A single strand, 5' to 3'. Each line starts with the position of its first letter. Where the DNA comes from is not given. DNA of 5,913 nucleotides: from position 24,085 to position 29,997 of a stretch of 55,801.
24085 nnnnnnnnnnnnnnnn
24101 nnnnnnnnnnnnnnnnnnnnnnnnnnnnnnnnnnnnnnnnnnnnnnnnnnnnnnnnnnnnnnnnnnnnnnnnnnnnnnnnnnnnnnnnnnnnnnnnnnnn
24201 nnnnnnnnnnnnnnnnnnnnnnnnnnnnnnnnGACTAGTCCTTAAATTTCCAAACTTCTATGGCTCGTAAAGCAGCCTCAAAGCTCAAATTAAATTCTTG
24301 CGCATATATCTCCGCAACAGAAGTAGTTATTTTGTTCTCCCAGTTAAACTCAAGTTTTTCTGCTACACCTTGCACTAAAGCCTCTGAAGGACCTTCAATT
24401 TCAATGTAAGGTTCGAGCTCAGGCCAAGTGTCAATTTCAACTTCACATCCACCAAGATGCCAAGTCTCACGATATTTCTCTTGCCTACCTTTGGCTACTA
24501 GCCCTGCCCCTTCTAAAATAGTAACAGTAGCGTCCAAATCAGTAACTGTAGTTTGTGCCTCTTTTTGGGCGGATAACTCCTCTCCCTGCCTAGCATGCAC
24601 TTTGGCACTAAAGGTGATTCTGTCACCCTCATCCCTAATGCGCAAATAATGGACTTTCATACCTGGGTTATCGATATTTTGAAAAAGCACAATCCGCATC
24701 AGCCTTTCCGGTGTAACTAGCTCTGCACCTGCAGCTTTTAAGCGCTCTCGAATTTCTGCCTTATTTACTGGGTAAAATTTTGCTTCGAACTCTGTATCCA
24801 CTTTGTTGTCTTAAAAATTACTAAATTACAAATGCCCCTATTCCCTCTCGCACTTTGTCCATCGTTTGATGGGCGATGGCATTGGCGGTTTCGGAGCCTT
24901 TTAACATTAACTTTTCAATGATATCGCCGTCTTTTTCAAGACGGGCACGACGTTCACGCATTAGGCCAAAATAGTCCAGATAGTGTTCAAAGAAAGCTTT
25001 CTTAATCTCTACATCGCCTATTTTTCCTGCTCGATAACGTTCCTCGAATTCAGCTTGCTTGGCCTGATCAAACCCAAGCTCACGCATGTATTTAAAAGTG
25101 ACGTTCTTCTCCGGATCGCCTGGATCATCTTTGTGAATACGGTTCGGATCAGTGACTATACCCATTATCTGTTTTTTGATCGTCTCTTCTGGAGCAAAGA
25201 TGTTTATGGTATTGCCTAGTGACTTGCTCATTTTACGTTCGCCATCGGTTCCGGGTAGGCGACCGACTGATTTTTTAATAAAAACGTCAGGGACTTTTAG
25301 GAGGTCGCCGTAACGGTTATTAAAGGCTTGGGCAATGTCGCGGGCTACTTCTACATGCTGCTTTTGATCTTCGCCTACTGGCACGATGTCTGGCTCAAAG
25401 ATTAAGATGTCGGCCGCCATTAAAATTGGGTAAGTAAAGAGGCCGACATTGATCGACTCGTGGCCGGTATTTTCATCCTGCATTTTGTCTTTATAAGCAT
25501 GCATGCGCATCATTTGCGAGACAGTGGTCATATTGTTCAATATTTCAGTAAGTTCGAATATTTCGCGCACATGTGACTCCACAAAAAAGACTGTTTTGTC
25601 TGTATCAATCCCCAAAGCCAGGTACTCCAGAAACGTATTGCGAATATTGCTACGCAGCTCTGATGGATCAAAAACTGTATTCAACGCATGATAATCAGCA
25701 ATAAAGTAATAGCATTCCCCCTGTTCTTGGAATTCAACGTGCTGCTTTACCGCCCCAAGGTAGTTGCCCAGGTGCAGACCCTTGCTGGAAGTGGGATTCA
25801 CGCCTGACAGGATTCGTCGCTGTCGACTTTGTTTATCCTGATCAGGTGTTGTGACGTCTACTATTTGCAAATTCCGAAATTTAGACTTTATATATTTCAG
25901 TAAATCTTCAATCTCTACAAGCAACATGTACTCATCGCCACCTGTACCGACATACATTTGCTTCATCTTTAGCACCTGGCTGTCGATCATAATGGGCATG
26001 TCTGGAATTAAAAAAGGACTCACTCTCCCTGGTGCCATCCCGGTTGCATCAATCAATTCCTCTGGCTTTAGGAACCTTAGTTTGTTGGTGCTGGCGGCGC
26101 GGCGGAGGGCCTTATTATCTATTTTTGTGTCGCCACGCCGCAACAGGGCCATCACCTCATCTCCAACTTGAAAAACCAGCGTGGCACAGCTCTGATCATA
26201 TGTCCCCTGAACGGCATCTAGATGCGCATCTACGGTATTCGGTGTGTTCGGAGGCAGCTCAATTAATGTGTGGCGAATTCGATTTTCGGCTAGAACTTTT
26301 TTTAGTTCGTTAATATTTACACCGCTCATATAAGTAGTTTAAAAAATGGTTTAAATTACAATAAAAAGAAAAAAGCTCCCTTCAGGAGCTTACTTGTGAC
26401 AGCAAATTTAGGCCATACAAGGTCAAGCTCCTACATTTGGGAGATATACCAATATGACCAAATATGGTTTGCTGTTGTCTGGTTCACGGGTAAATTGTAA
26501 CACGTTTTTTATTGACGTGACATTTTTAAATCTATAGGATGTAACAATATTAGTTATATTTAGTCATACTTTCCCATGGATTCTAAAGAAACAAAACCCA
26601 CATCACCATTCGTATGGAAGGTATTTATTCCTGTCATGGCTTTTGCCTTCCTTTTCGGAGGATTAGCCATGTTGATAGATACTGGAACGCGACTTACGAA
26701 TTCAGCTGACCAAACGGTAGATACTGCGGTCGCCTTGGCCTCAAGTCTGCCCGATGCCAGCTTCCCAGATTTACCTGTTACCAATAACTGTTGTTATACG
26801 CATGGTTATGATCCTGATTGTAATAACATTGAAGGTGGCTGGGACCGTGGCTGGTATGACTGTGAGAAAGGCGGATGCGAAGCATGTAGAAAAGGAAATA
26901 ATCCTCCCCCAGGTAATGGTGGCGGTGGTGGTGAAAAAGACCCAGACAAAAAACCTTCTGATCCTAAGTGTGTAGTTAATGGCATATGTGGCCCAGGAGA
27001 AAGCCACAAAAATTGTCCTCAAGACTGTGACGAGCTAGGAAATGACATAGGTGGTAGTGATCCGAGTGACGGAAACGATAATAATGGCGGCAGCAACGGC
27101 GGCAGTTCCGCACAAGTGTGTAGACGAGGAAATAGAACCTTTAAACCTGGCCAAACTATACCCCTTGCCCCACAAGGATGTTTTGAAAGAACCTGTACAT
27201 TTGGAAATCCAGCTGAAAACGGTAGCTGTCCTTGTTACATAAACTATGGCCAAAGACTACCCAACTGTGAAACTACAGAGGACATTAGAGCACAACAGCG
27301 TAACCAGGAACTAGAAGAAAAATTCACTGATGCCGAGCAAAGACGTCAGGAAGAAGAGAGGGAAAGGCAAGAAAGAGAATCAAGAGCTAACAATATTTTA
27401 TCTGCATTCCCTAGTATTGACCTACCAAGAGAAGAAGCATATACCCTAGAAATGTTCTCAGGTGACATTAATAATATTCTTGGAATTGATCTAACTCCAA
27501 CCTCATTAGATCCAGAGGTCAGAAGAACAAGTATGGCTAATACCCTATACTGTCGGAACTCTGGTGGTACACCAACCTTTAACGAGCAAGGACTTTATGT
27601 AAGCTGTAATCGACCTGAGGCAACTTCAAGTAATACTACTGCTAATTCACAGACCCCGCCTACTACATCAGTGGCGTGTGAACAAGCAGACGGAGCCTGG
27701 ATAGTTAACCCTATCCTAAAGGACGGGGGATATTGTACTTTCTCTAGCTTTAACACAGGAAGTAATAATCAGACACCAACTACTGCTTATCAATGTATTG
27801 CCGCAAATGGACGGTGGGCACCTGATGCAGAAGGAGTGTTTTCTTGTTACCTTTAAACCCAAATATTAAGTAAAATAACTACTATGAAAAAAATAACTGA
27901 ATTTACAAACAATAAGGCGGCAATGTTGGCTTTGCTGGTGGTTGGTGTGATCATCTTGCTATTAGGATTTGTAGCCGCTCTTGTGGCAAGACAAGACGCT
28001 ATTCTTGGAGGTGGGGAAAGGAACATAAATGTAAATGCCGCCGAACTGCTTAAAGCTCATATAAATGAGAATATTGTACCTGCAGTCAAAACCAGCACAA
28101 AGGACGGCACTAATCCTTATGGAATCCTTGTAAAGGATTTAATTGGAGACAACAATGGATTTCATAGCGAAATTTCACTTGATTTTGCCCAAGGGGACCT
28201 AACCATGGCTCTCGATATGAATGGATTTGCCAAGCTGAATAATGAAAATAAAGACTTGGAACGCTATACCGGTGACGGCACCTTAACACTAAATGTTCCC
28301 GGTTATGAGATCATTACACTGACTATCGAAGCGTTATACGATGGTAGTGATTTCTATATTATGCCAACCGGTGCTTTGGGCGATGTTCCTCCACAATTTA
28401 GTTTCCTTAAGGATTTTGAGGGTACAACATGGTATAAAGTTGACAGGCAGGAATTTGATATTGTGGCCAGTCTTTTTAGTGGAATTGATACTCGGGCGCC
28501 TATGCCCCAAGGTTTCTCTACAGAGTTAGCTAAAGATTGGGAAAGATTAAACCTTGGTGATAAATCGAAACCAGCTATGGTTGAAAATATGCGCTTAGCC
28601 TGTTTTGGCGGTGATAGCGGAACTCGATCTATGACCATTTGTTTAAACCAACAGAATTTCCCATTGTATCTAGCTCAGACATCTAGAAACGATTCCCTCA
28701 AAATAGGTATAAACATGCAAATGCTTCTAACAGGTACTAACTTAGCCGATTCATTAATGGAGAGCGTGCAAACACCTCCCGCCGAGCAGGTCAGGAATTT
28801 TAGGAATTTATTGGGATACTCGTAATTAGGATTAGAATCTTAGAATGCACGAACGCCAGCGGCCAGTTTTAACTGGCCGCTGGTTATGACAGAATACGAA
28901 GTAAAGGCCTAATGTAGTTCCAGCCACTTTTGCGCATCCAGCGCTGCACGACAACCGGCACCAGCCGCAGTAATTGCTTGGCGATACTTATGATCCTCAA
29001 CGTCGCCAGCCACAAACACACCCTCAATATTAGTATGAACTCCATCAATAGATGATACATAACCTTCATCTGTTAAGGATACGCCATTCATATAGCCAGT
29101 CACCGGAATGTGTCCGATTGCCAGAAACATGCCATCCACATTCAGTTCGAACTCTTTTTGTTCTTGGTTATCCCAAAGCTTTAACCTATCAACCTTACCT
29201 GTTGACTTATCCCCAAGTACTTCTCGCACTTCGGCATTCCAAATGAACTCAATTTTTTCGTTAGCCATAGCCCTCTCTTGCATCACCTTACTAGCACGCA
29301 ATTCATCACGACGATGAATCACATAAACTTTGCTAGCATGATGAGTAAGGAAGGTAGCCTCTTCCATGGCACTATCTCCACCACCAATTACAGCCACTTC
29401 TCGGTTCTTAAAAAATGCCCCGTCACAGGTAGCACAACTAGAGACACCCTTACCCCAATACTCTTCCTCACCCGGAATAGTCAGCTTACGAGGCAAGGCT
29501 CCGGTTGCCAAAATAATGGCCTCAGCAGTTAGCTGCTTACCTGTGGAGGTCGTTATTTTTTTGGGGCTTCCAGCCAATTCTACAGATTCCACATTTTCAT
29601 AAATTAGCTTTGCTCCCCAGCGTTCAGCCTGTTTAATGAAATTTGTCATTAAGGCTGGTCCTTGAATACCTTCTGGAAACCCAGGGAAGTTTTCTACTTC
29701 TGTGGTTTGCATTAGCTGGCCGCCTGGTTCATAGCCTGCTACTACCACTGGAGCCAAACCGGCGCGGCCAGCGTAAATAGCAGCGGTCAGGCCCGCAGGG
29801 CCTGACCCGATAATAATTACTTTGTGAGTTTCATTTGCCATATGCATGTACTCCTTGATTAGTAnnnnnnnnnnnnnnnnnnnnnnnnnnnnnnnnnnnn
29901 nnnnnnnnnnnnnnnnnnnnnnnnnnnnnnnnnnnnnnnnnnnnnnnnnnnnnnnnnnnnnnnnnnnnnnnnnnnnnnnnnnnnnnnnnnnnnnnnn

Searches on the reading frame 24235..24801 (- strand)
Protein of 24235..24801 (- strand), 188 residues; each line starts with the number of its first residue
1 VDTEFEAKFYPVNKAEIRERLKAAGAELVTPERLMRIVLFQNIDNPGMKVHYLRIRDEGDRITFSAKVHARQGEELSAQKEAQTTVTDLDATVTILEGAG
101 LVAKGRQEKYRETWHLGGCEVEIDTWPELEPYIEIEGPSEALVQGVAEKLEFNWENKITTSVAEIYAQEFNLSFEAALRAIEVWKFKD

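Call 17: search_protein_families(library=pfam, proteins=[window:24235-24801:-], max_evalue=0.001)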
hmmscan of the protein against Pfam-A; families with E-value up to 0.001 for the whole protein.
window:24235-24801:- (188 aa): 1 family
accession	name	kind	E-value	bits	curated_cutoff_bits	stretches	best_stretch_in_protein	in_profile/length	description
PF01928.26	CYTH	-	3.1e-12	47.1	23.2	1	4-152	3-163/179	CYTH domain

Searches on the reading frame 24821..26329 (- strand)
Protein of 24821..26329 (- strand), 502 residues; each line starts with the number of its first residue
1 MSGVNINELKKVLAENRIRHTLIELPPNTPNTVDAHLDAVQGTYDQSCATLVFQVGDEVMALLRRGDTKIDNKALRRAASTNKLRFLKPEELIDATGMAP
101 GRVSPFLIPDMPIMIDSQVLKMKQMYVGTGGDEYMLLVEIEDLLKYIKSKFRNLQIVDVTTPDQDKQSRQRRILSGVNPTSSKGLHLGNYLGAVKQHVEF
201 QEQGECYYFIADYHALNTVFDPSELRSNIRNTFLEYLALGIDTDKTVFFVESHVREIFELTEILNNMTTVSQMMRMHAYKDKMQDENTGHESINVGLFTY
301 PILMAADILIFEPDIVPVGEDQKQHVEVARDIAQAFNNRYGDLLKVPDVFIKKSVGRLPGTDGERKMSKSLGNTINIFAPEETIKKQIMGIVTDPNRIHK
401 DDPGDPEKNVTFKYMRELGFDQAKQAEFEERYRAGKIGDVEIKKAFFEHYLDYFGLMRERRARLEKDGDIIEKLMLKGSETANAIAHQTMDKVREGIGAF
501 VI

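Call 17: search_protein_families(library=pfam, proteins=[window:24821-26329:-], max_evalue=0.001)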
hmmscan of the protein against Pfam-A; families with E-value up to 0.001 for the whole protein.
window:24821-26329:- (502 aa): 2 families
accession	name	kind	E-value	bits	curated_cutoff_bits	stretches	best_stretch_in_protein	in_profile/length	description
PF00579.31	tRNA-synt_1b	-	3.7e-64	217.3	21.1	1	168-448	3-285/292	tRNA synthetases class I (W and Y)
PF04073.20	tRNA_edit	-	1.8e-18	67.2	25.5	1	38-145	12-122/123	Aminoacyl-tRNA editing domain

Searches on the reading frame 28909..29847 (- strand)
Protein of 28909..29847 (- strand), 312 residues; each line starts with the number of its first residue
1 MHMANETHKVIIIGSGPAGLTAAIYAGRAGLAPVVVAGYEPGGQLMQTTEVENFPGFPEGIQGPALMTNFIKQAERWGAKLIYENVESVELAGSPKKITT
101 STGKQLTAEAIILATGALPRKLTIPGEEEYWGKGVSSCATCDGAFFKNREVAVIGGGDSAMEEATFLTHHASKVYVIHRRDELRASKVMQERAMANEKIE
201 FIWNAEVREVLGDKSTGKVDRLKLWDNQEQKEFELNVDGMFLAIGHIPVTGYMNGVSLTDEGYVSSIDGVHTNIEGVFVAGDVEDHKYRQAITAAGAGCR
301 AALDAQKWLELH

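Call 57: search_protein_families(library=pfam, proteins=[window:28909-29847:-], max_evalue=0.001)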
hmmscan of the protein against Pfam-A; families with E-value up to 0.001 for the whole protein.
window:28909-29847:- (312 aa): 13 families
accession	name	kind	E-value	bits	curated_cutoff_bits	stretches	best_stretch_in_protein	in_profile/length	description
PF07992.20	Pyr_redox_2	-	1.3e-49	169.7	26.1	1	9-298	2-291/291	Pyridine nucleotide-disulphide oxidoreductase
PF13738.12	Pyr_redox_3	-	2.8e-21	76.5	30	1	83-281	101-305/305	Pyridine nucleotide-disulphide oxidoreductase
PF00070.33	Pyr_redox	-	4e-19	69.4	22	1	151-219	2-74/82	Pyridine nucleotide-disulphide oxidoreductase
PF01266.30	DAO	-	2.6e-08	34.2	27.9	0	62-119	147-206/353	FAD dependent oxidoreductase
PF03486.20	HI0933_like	-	4.6e-07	30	50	0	9-36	2-29/244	HI0933-like protein Rossmann domain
PF01134.28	GIDA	-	4.4e-06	26.4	22.1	0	9-36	1-28/391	Glucose inhibited division protein A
PF00890.30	FAD_binding_2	-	8.9e-06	25.6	20.4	1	10-41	2-33/414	FAD binding domain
PF13434.12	Lys_Orn_oxgnase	-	1.1e-05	25.2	21.3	0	98-184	134-226/339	L-lysine 6-monooxygenase/L-ornithine 5-monooxygenase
PF01494.25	FAD_binding_3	-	5.3e-05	23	22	0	9-37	3-31/349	FAD binding domain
PF01946.23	Thi4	-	0.00034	20.4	26.2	0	9-35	19-46/235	Thi4 family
PF12831.13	FAD_oxidored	-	0.00037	20.3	27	1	10-44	2-37/416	FAD dependent oxidoreductase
PF13241.12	NAD_binding_7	-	0.00039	21.4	22.1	0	146-197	5-46/104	Putative NAD(P)-binding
PF13450.12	NAD_binding_8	-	0.00055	20.6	21.9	0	12-46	1-36/68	NAD(P)-binding Rossmann-like domain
